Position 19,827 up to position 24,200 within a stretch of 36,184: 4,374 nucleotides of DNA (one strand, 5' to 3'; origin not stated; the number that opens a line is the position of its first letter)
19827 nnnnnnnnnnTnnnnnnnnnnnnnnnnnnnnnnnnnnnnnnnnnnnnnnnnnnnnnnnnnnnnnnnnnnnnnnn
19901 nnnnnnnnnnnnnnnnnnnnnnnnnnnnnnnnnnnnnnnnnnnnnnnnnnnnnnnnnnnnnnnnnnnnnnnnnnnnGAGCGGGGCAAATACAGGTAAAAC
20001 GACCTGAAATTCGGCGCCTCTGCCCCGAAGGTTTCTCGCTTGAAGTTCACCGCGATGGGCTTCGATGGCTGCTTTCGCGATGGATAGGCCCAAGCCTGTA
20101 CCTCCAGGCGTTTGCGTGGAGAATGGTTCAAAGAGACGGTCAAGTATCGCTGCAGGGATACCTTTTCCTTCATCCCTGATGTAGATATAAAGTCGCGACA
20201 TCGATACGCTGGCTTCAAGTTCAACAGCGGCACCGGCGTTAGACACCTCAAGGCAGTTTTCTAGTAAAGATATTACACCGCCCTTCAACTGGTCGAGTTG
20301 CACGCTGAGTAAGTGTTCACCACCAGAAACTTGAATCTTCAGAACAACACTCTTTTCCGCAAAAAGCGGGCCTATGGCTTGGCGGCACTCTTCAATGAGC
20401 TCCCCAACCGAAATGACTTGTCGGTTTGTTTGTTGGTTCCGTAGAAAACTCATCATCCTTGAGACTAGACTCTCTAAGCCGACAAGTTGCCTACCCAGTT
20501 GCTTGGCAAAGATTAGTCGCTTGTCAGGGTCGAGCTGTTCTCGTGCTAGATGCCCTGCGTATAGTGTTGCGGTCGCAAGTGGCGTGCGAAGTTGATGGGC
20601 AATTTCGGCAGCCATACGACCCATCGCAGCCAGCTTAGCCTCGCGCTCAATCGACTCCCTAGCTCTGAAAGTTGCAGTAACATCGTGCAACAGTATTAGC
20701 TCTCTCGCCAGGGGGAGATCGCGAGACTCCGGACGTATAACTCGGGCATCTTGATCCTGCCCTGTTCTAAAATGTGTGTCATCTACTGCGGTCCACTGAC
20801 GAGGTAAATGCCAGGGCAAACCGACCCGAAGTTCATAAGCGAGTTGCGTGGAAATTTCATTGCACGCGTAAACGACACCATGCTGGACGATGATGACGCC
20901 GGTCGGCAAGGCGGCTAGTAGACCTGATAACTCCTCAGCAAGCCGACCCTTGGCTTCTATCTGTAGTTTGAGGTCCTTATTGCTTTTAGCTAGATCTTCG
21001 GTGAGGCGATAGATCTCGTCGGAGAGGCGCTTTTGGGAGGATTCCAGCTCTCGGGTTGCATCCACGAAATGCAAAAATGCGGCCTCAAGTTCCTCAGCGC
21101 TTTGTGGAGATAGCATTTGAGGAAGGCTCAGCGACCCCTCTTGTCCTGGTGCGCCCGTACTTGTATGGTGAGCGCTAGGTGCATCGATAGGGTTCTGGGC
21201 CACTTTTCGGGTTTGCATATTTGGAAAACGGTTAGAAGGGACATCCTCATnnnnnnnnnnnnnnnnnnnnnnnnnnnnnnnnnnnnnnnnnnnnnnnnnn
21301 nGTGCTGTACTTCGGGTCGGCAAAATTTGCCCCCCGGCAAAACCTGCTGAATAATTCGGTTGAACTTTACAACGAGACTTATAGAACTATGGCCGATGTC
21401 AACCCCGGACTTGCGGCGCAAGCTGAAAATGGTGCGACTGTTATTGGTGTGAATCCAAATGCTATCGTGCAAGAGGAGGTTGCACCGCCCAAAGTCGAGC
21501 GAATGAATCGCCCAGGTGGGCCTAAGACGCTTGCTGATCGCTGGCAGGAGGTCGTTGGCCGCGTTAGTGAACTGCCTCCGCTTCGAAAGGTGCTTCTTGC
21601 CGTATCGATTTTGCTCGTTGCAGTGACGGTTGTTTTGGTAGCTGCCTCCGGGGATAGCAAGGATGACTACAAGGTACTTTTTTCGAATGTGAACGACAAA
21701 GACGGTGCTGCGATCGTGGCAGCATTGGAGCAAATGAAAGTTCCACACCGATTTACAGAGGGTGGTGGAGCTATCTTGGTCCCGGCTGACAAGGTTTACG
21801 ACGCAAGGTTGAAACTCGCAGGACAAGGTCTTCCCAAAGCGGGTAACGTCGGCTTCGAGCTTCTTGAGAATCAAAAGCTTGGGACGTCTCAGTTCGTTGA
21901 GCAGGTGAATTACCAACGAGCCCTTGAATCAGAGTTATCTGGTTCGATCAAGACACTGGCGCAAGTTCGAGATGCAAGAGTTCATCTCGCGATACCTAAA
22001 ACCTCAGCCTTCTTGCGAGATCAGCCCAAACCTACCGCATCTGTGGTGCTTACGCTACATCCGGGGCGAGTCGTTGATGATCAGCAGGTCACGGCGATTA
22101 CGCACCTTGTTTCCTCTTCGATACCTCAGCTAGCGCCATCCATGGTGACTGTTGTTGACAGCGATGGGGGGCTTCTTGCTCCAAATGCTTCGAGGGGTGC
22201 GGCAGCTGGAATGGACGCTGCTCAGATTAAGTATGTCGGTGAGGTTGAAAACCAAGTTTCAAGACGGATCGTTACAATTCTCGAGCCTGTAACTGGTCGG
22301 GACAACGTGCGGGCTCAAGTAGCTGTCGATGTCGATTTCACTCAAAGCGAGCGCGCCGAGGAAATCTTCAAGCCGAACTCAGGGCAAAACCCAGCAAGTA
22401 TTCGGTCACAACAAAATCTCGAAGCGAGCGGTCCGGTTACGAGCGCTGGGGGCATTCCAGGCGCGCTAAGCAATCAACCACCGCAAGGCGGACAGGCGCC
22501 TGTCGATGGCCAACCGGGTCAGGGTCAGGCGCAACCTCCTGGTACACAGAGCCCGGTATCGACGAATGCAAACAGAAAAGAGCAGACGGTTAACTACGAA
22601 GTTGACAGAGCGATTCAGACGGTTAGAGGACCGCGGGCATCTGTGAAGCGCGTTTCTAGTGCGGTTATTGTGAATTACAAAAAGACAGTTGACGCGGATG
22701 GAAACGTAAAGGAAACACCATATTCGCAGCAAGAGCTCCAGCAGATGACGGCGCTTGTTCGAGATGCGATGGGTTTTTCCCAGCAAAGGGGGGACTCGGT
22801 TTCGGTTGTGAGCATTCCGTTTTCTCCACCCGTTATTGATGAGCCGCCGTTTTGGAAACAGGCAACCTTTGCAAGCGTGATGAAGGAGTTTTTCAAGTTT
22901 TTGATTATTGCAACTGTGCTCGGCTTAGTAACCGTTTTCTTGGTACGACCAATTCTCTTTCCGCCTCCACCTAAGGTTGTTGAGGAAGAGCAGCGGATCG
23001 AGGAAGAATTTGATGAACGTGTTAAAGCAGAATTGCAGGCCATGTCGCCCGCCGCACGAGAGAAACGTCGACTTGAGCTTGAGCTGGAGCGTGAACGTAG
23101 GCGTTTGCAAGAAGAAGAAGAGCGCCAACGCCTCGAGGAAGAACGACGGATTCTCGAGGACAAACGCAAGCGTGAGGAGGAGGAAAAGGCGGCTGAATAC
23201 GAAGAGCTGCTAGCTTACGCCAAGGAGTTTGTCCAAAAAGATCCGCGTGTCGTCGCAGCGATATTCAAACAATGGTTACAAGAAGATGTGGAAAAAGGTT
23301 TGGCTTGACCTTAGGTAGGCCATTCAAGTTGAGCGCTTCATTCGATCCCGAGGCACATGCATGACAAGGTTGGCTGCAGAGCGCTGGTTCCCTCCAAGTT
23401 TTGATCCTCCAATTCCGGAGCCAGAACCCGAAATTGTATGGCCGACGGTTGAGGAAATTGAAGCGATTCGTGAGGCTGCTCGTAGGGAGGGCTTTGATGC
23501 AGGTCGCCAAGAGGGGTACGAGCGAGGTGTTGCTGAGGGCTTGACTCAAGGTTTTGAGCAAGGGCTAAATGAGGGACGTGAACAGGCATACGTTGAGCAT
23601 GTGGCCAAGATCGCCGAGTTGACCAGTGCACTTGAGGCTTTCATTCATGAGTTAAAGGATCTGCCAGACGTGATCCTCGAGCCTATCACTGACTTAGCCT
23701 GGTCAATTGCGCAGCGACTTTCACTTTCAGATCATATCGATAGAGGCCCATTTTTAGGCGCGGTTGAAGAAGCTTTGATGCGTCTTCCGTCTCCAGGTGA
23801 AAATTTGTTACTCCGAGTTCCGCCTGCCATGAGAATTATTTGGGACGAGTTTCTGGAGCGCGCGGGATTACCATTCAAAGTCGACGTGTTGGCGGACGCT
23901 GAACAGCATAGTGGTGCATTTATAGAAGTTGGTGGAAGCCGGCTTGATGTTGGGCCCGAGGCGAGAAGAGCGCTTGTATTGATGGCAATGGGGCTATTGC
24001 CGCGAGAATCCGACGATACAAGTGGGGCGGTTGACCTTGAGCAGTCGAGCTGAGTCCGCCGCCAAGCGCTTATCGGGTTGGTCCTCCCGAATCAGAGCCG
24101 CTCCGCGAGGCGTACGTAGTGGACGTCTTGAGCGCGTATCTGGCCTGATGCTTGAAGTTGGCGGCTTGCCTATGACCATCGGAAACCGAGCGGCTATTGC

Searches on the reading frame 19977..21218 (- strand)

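Call 20: search_protein_families(library=pfam, proteins=[window:19977-21218:-], max_evalue=0.001)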
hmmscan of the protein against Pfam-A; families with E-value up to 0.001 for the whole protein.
window:19977-21218:- (414 aa): 2 families
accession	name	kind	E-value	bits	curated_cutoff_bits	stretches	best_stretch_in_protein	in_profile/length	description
PF02518.31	HATPase_c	-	8.1e-19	68.6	26.4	1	315-410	10-109/111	Histidine kinase-, DNA gyrase B-, and HSP90-like ATPase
PF00512.31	HisKA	-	5.2e-07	30.1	26.9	1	199-262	2-64/66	His Kinase A (phospho-acceptor) domain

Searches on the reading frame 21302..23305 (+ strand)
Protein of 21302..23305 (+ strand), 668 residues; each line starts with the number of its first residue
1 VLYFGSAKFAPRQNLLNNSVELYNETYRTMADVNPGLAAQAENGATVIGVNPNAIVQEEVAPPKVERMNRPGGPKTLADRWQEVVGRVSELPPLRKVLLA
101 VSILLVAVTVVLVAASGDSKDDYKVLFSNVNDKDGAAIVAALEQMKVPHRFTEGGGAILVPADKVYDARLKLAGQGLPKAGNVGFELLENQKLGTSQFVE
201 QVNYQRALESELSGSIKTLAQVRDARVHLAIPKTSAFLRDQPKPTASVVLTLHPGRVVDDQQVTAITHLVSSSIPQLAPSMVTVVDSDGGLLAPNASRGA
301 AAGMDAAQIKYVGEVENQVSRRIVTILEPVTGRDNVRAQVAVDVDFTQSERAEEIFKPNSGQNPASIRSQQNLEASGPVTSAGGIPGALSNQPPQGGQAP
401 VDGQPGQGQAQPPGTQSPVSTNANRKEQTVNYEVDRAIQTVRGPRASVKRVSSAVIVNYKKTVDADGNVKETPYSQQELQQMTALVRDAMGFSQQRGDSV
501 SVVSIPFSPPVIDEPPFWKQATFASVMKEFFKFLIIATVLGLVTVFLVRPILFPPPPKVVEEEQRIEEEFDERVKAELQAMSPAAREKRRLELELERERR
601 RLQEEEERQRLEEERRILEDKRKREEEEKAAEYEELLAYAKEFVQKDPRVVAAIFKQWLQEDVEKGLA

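Call 20: search_protein_families(library=pfam, proteins=[window:21302-23305:+], max_evalue=0.001)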
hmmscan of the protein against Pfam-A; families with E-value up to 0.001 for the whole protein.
window:21302-23305:+ (668 aa): 2 families
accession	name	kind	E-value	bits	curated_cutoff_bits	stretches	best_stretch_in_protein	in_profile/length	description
PF01514.23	YscJ_FliF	-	1.5e-65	220.9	24.4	1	120-292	3-177/179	Secretory protein of YscJ/FliF family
PF08345.17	YscJ_FliF_C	-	2.5e-41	142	23.8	1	327-507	1-147/147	Flagellar M-ring protein C-terminal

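Call 46: search_protein_families(library=ncbifam, proteins=[window:21302-23305:+], max_evalue=0.01)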
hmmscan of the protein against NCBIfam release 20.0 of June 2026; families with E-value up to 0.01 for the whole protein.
window:21302-23305:+ (668 aa): 3 families
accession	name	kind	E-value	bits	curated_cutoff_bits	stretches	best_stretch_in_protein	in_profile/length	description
TIGR00206.1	fliF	equivalog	3.5e-106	356.3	129.75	1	95-662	23-554/555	flagellar basal-body MS-ring/collar protein FliF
TIGR02544.1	III_secr_YscJ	equivalog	3.9e-17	62.6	161.95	1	116-285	15-184/193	type III secretion system inner membrane ring lipoprotein SctJ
NF004606.0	PRK05934.1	equivalog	0.00089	18.5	297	1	191-296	59-157/341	type III secretion system protein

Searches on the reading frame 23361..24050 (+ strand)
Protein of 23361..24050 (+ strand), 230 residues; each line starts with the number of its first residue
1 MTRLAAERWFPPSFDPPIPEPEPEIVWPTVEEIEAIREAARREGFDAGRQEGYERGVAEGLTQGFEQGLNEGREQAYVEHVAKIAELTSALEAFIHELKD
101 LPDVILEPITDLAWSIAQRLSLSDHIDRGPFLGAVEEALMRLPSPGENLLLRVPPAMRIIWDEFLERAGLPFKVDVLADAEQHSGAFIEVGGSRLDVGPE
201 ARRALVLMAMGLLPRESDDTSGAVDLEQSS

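Call 46: search_protein_families(library=ncbifam, proteins=[window:23361-24050:+], max_evalue=0.01)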
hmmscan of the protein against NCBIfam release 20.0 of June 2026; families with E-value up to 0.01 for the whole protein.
window:23361-24050:+ (230 aa): 8 families
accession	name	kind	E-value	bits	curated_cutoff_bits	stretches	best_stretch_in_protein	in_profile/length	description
NF004270.2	PRK05687.2-1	equivalog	6.3e-18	65.2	180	1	7-156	3-167/223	flagellar assembly protein FliH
NF004267.1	PRK05687.1-3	equivalog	9.8e-15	54.4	293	1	21-102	56-134/266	flagellar assembly protein FliH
NF004266.1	PRK05687.1-1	equivalog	6.9e-11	42.1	260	1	35-156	52-170/230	flagellar assembly protein FliH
NF004269.1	PRK05687.1-5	equivalog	1.4e-09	38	279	1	7-210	19-229/249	flagellar assembly protein FliH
NF009925.1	PRK13386.1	equivalog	1e-08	34.8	192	1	42-145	48-156/228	flagellar assembly protein FliH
TIGR03825.1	FliH_bacil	equivalog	5.1e-06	26.2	148.9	1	57-138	86-168/255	flagellar assembly protein FliH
NF005198.1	PRK06669.1-3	equivalog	0.0006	19.1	200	0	34-59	132-157/299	flagellar assembly protein FliH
NF005392.0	PRK06937.1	equivalog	0.0019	17.5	159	0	66-110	59-104/209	HrpE/YscL family type III secretion apparatus protein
